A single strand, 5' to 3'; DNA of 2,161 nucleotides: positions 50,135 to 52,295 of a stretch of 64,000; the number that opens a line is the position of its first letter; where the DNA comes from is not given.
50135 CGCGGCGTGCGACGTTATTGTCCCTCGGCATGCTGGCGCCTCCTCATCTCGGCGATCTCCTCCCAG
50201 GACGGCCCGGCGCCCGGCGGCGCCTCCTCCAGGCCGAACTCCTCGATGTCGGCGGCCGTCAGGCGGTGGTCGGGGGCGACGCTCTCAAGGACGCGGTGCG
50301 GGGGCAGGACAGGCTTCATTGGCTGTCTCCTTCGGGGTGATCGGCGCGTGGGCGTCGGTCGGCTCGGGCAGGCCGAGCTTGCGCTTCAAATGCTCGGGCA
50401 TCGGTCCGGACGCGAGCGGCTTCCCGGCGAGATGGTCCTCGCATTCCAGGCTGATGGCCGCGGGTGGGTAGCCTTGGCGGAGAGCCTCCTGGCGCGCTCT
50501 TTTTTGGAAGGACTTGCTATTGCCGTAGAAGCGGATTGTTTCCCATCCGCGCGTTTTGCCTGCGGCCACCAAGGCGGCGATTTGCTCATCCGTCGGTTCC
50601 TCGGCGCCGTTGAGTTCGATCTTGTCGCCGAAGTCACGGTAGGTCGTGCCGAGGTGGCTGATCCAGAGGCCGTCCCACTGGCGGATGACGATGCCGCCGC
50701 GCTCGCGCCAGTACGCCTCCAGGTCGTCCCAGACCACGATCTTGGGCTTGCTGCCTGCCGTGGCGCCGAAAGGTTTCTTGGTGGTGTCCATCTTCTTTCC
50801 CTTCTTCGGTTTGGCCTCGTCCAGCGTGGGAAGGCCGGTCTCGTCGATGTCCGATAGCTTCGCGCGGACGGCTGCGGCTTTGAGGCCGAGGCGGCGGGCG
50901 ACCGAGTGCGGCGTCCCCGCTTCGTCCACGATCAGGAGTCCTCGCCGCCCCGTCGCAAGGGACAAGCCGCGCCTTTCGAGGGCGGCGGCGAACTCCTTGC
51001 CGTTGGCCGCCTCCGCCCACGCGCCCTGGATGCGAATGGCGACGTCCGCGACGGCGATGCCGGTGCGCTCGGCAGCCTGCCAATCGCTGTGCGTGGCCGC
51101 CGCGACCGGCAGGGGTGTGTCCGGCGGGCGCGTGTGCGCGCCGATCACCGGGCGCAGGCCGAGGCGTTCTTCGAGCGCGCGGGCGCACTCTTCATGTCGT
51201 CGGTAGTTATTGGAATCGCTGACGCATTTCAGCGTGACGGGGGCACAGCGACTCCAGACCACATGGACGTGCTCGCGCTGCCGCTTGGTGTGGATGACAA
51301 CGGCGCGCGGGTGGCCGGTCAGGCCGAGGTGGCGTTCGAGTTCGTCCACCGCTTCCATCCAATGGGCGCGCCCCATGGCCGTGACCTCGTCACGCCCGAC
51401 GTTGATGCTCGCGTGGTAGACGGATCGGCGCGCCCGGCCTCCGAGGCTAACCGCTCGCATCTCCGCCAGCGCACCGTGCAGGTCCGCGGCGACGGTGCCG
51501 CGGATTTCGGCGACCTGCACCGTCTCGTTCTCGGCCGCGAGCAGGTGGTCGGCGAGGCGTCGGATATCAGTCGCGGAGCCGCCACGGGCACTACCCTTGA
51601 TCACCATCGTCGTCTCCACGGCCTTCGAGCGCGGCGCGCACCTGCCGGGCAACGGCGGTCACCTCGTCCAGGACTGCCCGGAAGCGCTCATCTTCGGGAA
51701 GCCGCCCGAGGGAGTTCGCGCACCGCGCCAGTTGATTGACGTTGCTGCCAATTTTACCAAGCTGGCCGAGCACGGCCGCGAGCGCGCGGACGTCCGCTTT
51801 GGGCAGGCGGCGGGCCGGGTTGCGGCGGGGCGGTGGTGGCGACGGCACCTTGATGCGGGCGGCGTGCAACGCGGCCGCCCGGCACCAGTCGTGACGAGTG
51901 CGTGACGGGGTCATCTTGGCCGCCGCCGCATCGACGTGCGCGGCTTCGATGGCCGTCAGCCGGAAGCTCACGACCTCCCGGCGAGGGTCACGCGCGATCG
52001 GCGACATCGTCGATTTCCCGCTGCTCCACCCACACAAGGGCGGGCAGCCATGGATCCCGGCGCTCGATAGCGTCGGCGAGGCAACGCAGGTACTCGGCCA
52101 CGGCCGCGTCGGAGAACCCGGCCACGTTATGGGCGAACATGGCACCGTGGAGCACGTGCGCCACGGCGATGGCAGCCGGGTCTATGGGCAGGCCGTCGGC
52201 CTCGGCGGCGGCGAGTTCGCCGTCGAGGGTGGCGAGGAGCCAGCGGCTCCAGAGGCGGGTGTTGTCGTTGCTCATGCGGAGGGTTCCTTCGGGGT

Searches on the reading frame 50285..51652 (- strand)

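Call 17: search_protein_families(library=pfam, proteins=[window:50285-51652:-], max_evalue=0.001)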
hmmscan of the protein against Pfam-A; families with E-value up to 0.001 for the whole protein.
window:50285-51652:- (455 aa): 2 families
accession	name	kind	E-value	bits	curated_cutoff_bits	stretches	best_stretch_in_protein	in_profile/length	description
PF03432.20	Relaxase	-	3.1e-19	70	24.6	1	42-166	7-132/132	MobA/VirD2-like, nuclease domain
PF18821.6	LPD7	-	1.3e-06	28.7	27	1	333-396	16-76/92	Large polyvalent protein-associated domain 7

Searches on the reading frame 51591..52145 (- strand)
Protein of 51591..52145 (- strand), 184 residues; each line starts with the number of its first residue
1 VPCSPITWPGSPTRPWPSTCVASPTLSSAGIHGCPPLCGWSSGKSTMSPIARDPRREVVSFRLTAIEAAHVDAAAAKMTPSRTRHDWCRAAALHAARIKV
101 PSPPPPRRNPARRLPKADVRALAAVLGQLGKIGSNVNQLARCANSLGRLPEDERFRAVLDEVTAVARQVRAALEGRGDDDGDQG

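Call 99: search_protein_families(library=pfam, proteins=[window:51591-52145:-], max_evalue=0.001)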
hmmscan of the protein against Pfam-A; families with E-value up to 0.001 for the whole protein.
window:51591-52145:- (184 aa): 2 families
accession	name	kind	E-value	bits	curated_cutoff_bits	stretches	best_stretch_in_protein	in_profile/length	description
PF21983.2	NikA-like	-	1e-06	29.2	27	1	54-141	2-70/72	Mobilization protein NikA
PF05713.17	MobC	-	9.9e-06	26.4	23.2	1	128-158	3-32/45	Bacterial mobilisation protein (MobC)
